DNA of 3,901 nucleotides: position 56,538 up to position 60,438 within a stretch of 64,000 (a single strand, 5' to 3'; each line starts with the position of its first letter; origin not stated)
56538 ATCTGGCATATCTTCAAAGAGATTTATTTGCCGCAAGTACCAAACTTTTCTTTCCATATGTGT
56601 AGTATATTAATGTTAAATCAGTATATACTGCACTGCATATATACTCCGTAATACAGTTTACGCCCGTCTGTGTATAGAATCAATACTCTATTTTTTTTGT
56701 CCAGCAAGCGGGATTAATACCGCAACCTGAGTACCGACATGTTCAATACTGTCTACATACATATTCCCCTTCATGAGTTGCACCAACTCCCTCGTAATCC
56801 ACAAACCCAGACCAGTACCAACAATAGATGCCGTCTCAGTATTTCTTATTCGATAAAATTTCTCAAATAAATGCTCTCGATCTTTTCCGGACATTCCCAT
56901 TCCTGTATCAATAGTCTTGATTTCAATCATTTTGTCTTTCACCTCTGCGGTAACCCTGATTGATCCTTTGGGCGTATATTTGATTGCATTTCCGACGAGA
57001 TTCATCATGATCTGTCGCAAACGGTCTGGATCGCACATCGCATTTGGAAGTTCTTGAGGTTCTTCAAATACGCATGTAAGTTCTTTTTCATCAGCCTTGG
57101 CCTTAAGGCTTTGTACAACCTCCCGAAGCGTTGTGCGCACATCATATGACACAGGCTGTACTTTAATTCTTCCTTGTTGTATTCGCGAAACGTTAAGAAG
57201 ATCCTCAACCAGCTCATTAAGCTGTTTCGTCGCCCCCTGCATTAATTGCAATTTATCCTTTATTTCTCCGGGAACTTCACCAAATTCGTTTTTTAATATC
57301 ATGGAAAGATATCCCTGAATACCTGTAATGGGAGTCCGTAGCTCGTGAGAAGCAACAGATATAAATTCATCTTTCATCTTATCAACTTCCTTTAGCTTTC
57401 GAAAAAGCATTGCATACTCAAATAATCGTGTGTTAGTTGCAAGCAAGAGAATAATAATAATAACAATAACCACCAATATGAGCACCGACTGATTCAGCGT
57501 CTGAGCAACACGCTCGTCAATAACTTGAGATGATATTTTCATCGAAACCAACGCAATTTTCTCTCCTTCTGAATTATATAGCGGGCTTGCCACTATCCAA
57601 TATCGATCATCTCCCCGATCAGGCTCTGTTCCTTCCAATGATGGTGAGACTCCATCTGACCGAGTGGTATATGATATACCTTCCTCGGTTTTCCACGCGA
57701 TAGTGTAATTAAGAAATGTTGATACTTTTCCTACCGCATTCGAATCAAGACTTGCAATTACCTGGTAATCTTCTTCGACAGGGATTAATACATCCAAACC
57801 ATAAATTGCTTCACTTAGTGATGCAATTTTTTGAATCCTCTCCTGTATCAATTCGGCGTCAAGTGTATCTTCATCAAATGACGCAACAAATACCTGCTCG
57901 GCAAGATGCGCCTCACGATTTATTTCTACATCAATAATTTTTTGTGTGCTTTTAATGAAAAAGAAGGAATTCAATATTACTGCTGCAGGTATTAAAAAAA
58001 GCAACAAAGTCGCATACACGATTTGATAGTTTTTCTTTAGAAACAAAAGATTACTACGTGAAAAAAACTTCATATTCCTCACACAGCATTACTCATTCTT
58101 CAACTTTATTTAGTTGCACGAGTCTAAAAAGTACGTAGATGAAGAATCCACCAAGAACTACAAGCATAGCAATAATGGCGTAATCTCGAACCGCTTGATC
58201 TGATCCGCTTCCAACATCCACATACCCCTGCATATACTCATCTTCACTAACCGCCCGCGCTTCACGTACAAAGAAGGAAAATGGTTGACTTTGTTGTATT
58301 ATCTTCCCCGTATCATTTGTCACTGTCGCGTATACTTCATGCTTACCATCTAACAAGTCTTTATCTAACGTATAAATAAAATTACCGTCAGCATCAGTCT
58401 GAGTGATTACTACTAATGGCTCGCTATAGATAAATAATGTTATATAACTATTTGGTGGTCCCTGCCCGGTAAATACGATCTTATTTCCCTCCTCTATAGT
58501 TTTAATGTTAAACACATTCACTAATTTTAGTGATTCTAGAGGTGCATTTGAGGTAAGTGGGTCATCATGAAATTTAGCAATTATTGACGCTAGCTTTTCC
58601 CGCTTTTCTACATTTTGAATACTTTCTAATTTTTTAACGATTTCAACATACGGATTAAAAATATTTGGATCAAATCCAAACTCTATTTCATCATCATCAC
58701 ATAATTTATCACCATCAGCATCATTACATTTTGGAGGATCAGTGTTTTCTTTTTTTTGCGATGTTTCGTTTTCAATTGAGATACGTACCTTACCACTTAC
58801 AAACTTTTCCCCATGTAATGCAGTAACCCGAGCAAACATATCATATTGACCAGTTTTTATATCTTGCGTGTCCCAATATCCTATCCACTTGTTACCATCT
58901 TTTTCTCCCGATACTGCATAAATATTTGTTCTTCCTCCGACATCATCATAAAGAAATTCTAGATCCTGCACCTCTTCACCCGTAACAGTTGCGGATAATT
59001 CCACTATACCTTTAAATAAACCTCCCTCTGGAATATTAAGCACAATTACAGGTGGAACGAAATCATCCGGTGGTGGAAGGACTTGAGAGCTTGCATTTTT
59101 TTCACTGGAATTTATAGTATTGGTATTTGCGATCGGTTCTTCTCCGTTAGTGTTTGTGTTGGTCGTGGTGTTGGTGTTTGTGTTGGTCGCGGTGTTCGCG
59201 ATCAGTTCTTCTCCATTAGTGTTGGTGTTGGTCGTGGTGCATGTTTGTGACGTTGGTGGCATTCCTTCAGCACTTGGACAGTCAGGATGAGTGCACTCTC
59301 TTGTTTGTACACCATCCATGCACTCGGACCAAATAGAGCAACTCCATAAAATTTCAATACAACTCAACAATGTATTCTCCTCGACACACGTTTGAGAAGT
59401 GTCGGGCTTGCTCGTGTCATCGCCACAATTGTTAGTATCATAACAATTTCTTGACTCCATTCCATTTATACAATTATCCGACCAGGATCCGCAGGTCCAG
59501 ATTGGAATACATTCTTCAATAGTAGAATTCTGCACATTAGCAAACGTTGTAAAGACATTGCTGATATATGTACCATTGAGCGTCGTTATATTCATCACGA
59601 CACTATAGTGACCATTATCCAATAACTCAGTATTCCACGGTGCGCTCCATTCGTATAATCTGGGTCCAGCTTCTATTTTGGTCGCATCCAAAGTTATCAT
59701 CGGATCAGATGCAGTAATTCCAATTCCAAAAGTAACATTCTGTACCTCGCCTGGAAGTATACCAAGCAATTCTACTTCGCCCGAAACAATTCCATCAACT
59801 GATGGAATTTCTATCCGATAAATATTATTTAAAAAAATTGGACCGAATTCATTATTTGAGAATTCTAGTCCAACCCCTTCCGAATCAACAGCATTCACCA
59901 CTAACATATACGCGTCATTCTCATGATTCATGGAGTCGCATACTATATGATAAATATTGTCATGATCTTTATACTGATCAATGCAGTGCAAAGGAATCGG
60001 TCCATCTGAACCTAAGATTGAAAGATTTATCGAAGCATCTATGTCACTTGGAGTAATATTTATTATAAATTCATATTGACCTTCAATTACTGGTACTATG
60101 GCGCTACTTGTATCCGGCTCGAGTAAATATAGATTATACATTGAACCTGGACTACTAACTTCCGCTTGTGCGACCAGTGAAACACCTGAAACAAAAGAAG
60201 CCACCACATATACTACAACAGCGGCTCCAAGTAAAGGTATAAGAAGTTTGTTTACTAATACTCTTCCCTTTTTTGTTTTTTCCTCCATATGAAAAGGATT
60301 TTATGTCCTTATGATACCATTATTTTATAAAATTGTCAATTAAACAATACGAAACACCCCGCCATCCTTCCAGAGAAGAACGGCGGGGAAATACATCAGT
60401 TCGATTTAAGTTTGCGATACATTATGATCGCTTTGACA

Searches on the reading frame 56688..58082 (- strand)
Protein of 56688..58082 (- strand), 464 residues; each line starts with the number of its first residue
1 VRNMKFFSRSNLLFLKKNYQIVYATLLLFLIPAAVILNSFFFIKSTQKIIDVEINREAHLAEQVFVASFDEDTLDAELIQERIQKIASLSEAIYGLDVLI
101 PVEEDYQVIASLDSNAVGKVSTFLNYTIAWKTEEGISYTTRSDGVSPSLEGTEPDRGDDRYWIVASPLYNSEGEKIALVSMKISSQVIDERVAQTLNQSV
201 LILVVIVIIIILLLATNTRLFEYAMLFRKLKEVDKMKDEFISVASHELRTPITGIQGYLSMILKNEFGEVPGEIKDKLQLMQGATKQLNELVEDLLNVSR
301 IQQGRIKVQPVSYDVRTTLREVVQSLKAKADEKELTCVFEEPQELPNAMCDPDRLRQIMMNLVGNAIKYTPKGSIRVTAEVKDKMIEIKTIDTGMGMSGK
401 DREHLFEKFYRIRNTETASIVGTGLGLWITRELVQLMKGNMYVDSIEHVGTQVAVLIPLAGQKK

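Call 8: search_protein_families(library=pfam, proteins=[window:56688-58082:-], max_evalue=0.00001)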
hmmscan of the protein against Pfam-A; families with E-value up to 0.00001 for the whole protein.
window:56688-58082:- (464 aa): 2 families
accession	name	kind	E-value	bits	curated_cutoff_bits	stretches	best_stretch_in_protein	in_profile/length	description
PF02518.31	HATPase_c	-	5.3e-25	88.5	26.4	1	351-460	2-110/111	Histidine kinase-, DNA gyrase B-, and HSP90-like ATPase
PF00512.31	HisKA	-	7.2e-18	64.9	26.9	1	236-304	1-66/66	His Kinase A (phospho-acceptor) domain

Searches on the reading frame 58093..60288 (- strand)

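Call 8: search_protein_families(library=pfam, proteins=[window:58093-60288:-], max_evalue=0.00001)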
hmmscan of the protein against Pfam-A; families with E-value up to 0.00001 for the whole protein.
window:58093-60288:- (731 aa): 1 family
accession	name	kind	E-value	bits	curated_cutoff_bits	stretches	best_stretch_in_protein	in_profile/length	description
PF19077.6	Big_13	-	3.4e-06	27.9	27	1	604-672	29-98/102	Bacterial Ig-like domain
